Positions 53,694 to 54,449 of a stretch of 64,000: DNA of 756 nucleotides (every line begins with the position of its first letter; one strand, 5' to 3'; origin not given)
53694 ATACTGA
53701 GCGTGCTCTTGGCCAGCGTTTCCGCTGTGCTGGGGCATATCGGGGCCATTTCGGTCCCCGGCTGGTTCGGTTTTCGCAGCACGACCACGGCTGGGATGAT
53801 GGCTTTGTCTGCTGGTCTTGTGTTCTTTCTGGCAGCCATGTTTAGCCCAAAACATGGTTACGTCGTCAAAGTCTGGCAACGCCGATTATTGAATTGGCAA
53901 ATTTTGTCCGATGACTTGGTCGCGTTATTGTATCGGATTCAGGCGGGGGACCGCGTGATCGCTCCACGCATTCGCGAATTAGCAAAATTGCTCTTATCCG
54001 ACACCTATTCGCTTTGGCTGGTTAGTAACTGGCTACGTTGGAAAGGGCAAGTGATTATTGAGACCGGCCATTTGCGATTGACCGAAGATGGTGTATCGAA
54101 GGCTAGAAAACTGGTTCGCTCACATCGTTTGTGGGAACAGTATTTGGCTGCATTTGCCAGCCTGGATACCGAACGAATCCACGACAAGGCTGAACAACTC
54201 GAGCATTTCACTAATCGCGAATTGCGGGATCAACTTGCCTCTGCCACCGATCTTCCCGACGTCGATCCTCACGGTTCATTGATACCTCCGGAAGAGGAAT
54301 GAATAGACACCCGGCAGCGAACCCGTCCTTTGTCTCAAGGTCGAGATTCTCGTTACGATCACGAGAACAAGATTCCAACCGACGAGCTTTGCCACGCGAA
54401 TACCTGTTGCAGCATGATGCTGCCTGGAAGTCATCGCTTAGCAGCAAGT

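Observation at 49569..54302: Metal ABC importer in which both permeases carry C-terminal DtxR-like repressor domains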

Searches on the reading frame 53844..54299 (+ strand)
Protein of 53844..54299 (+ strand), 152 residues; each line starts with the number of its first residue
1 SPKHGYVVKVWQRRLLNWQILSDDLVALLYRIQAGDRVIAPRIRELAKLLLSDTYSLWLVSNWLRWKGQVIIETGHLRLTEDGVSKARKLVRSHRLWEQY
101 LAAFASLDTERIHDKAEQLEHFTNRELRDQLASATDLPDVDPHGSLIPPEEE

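Call 6: search_protein_families(library=pfam, proteins=[window:53844-54299:+], max_evalue=10)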
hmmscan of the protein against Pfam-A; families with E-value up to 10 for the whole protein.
seq(152 aa): 1 family
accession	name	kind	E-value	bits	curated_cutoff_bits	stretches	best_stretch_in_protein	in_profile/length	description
PF02742.21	Fe_dep_repr_C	-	2.2e-19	69.7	27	1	80-148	1-69/70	Iron dependent repressor, metal binding and dimerisation domain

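Call 7: search_solved_structures(query=window:53844-54299:+, max_evalue=1, show_alignments=2)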
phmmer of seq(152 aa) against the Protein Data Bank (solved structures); distinct sequences matched with E-value up to 1: 31.
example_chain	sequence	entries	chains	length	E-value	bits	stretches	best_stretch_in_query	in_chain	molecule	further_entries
8pvt_A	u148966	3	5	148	1.3e-08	38.1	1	77-149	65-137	Iron dependent repressor, putative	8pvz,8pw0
3hrs_A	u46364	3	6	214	1.7e-08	37.7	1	74-150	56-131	Metalloregulator ScaR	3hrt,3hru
6o5c_A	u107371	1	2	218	1.9e-08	37.5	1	75-148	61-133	Putative metal-dependent transcriptional regulator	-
5zr4_A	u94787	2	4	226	6.3e-08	35.8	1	74-149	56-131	Metal-dependent transcriptional regulator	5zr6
5cvi_A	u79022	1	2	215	3.3e-07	33.5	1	73-149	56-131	SloR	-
7b1v_A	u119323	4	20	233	8.1e-07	32.2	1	69-149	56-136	DtxR family iron (Metal) dependent repressor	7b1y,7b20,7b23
7b25_A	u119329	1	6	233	8.4e-07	32.2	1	70-149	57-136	DtxR family iron (Metal) dependent repressor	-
7b24_A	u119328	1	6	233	8.5e-07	32.2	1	70-149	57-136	DtxR family iron (Metal) dependent repressor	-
2qqb_A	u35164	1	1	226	1.5e-06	31.4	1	67-149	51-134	Diphtheria toxin repressor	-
2qq9_A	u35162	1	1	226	1.5e-06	31.4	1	67-149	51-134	Diphtheria toxin repressor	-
1ddn_A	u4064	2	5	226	1.5e-06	31.4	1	67-149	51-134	DIPHTHERIA TOX REPRESSOR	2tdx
2qqa_A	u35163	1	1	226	1.5e-06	31.4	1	67-149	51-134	Diphtheria toxin repressor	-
1b1b_A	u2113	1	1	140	1.5e-06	31.3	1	73-148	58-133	PROTEIN (IRON DEPENDENT REGULATOR)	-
2isy_A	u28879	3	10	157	2.1e-06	30.9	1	74-148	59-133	Iron-dependent repressor ideR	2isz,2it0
1g3s_A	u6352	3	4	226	2.9e-06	30.4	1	67-149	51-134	DIPHTHERIA TOXIN REPRESSOR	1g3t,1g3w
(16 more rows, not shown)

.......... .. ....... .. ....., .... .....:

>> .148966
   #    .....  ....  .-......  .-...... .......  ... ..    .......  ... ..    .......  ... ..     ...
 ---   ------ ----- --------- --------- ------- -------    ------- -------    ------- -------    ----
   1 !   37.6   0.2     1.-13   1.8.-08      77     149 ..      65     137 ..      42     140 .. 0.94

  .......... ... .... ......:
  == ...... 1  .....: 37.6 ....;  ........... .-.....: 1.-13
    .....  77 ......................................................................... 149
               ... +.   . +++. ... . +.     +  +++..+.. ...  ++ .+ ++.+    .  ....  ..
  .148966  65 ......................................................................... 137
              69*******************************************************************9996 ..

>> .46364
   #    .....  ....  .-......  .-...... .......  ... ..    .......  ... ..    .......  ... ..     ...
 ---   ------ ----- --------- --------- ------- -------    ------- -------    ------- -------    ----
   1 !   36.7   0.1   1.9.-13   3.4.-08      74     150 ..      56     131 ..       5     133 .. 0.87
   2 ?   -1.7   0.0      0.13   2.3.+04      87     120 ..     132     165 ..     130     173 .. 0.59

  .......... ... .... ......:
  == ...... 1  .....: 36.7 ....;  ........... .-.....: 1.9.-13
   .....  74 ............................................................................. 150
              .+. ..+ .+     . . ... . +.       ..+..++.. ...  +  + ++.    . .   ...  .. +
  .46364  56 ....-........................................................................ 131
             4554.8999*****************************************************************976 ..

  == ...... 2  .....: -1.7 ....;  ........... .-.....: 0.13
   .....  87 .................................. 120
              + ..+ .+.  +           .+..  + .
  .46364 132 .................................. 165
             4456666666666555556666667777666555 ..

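Call 28: search_solved_structures(query=A2, max_evalue=0.01, show_alignments=0)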
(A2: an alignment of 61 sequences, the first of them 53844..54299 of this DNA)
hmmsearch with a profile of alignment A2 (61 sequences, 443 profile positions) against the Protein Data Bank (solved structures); distinct sequences matched with E-value up to 0.01: 35.
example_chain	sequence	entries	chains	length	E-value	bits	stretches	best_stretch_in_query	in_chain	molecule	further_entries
7kyp_B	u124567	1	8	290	1.1e-40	143.1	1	17-295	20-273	Manganese ABC transporter, permease protein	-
7kyo_C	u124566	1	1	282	1.4e-40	142.7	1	17-294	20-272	Manganese ABC transporter, permease protein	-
5zr4_A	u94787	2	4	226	5.3e-18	68.3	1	309-438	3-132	Metal-dependent transcriptional regulator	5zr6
5cvi_A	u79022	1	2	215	1.6e-17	66.7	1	311-438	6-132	SloR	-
8pvt_A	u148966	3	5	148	2.2e-16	63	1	311-437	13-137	Iron dependent repressor, putative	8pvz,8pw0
3hrs_A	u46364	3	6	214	2.2e-15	59.7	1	311-438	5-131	Metalloregulator ScaR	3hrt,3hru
6o5c_A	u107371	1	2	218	1.1e-13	54.1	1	311-437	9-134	Putative metal-dependent transcriptional regulator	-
2qqb_A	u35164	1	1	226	6.1e-13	51.7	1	318-437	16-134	Diphtheria toxin repressor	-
2qqa_A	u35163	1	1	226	6.6e-13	51.5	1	328-437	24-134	Diphtheria toxin repressor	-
2qq9_A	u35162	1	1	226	7.2e-13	51.4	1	328-437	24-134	Diphtheria toxin repressor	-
1ddn_A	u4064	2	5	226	7.6e-13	51.3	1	328-437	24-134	DIPHTHERIA TOX REPRESSOR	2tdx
7b25_A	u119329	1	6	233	1e-12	50.9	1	330-437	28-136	DtxR family iron (Metal) dependent repressor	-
7b1v_A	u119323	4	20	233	1.5e-12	50.4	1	331-437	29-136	DtxR family iron (Metal) dependent repressor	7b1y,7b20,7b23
7b24_A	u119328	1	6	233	1.5e-12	50.4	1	331-437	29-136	DtxR family iron (Metal) dependent repressor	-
1g3s_A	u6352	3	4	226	1.6e-12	50.3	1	328-437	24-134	DIPHTHERIA TOXIN REPRESSOR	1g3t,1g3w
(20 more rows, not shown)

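Call 30: predict_structure(alignment_id=A2)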
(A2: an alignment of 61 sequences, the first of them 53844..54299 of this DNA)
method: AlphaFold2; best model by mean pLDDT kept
length: 152 residues; sequences in the alignment: 61
mean_pLDDT: 87.4   pTM: 0.79
mean pLDDT of the five models: 87.4, 86.1, 84.0, 83.3, 78.7
residues with pLDDT >= 90: 72; 70-90: 72; 50-70: 7; < 50: 1
segments of 3 or more residues with pLDDT < 50: none
pLDDT, mean of each block of 10 residues (from residue 1): 70 86 94 76 89 92 96 92 95 92 82 83 89 91 88 69
secondary structure, 60 per line:
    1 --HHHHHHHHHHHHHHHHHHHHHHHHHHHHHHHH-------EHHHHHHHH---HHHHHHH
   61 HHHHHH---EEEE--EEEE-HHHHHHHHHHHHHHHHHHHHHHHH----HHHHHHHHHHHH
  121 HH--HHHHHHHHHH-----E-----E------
elements in order: H3-34 H43-50 H54-66 E70-73 E76-79 H81-104 H109-122 H125-134

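Call 32: find_related_loci(query=A2, collection=genome_contigs, flank=6000)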
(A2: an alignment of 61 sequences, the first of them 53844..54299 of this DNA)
Query A2 (152 aa) in genome_contigs; peptide patterns used: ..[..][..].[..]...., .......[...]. (x = any residue, [..] = any of these).
599 stretches matched a pattern (row limit reached: there are more); 412 encode a relative of the query (tblastn E <= 1e-3); the best 80 are kept; 80 distinct loci.
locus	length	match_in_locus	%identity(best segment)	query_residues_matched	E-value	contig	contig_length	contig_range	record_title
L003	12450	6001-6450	55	1-150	3e-46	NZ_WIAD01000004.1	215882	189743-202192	Roseimaritima sediminicola strain JC651 4_length=215882_depth=1.04x, whole genome shotgun sequence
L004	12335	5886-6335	51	1-150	3e-45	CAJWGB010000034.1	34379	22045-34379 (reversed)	MAG TPA_asm: uncultured Planctomycetaceae bacterium isolate ERR599029_bin.89_MetaBAT_v2.12.1_MAG genome assembly, contig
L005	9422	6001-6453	46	1-151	1e-43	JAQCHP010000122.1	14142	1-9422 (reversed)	MAG: Planctomycetota bacterium isolate casp40-mb.246 NODE_10156_length_14142_cov_0.082247, whole genome shotgun sequence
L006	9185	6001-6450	53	1-150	1e-42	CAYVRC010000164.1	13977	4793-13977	MAG TPA_asm: uncultured Pirellulaceae bacterium isolate binchicken_co13_467 genome assembly, contig: NODE_6597_length_13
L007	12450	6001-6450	47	1-150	8e-44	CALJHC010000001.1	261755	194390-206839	MAG: uncultured Rubripirellula sp. isolate S4_Bin_METABAT__212_1 genome assembly, contig: c_000000691433, whole genome s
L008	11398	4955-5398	49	2-151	2e-41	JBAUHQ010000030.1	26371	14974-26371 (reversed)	MAG: Pirellulaceae bacterium isolate MFD03264_ilm_asm_bin17 k127_136986, whole genome shotgun sequence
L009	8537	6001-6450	49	1-150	2e-41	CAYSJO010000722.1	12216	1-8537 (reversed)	MAG TPA_asm: uncultured Planctomycetaceae bacterium isolate SRP092796_co2_741 genome assembly, contig: k141_6329517, who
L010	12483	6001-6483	46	2-148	4e-41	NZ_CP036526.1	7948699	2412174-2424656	Stieleria marina strain K23_9 chromosome, complete genome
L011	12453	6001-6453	48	1-151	1e-40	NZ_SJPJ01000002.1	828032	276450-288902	Novipirellula herctigrandis strain CA13 CA13_contig00002, whole genome shotgun sequence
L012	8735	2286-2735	49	1-150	1e-40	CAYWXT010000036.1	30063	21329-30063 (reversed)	MAG TPA_asm: uncultured Pirellulaceae bacterium isolate SRP284430_co1_210 genome assembly, contig: NODE_737_length_30063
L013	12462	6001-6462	47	1-152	3e-40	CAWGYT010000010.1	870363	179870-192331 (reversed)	MAG: uncultured Planctomycetales bacterium isolate MFD09779.bin.1.123 genome assembly, contig: contig_33364, whole genom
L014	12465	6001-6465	50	1-151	2e-40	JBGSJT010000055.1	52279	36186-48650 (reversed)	MAG: Pirellulaceae bacterium isolate JTS-AC163 k141_2295284, whole genome shotgun sequence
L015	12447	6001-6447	47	2-150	3e-40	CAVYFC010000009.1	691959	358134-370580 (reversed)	MAG: Pirellulaceae bacterium isolate MFD03804.bin.2.190 genome assembly, contig: contig_40431, whole genome shotgun sequ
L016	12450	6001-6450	50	1-150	5e-40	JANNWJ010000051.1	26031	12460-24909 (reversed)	MAG: Pirellulaceae bacterium isolate VAR_34_metabat_387 VAR_34_k141_1623234, whole genome shotgun sequence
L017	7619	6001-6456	46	1-152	4e-40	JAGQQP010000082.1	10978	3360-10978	MAG: Planctomycetaceae bacterium isolate HKST-UBA69 NODE_82_length_10978_cov_3.004220, whole genome shotgun sequence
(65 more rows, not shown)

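Call 39: fold_search(model_id=the predicted structure, library=pdb)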
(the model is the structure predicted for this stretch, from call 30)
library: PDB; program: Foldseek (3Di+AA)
matches with E <= 10: 1350; with E <= 0.001: 99
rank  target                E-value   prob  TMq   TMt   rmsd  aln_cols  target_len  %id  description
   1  8pvt_B                6.4e-09  1.00  0.78  0.85   1.9       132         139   28  Manganese-dependent transcriptional repressor DR2539 complexed with cadmium (SAD 7 keV) (released 2024-05-08)
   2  2isy_A                6.8e-09  1.00  0.76  0.79   2.1       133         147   22  Crystal structure of the nickel-activated two-domain iron-dependent regulator (IdeR) (released 2007-02-13)
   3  7b1y_A                9.1e-09  1.00  0.75  0.82   1.9       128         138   23  DtxR-like iron-dependent regulator IdeR complexed with cobalt and its consensus DNA-binding sequence (released 2021-03-03)
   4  8pvz_B                1.4e-08  1.00  0.78  0.85   1.8       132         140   28  Manganese-dependent transcriptional repressor DR2539 complexed with cadmium (released 2024-05-08)
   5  2it0_A                1.5e-08  1.00  0.76  0.79   2.1       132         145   23  Crystal structure of a two-domain IdeR-DNA complex crystal form II (released 2007-02-13)
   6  8pw0_A                1.6e-08  1.00  0.79  0.87   2.0       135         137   29  Manganese-dependent transcriptional repressor DR2539 complexed with manganese and bound to dr1709 promotor (released 2024-05-08)
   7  7b24_A                1.9e-08  1.00  0.75  0.80   2.0       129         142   22  DtxR-like iron-dependent regulator IdeR (P39G variant) complexed with cobalt and its consensus DNA-binding sequence (released 2021-03-03)
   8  8pvt_A                2.0e-08  1.00  0.76  0.86   1.8       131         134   29  Manganese-dependent transcriptional repressor DR2539 complexed with cadmium (SAD 7 keV) (released 2024-05-08)
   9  2it0_C                2.6e-08  1.00  0.77  0.84   2.1       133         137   22  Crystal structure of a two-domain IdeR-DNA complex crystal form II (released 2007-02-13)
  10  7b25_A                2.9e-08  1.00  0.75  0.82   1.9       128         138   23  DtxR-like iron-dependent regulator IdeR (Q43A variant) complexed with cobalt and its consensus DNA-binding sequence (released 2021-03-03)
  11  1fx7_A                3.6e-08  1.00  0.76  0.52   1.8       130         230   23  CRYSTAL STRUCTURE OF THE IRON-DEPENDENT REGULATOR (IDER) FROM MYCOBACTERIUM TUBERCULOSIS (released 2001-03-07)
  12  7b1y_B                3.6e-08  1.00  0.75  0.52   1.9       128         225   23  DtxR-like iron-dependent regulator IdeR complexed with cobalt and its consensus DNA-binding sequence (released 2021-03-03)
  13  1fx7_B                4.8e-08  1.00  0.76  0.54   1.8       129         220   23  CRYSTAL STRUCTURE OF THE IRON-DEPENDENT REGULATOR (IDER) FROM MYCOBACTERIUM TUBERCULOSIS (released 2001-03-07)
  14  7b20_B                5.1e-08  1.00  0.75  0.51   1.9       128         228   23  DtxR-like iron-dependent regulator IdeR complexed with iron and its consensus DNA-binding sequence (released 2021-03-03)
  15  8pvz_A                6.8e-08  1.00  0.76  0.85   1.8       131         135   29  Manganese-dependent transcriptional repressor DR2539 complexed with cadmium (released 2024-05-08)
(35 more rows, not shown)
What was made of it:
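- On DtxR/MntR-family metalloregulator (domain level): The tail 2 model has the fold (call 39).
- Checked: The AlphaFold model of tail 2 (pLDDT 87) superposes on DR2539, IdeR and DtxR at about 2 A over about 130 residues (calls 30, 39).
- The full wHTH + dimerisation fold is retained (calls 28, 39).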
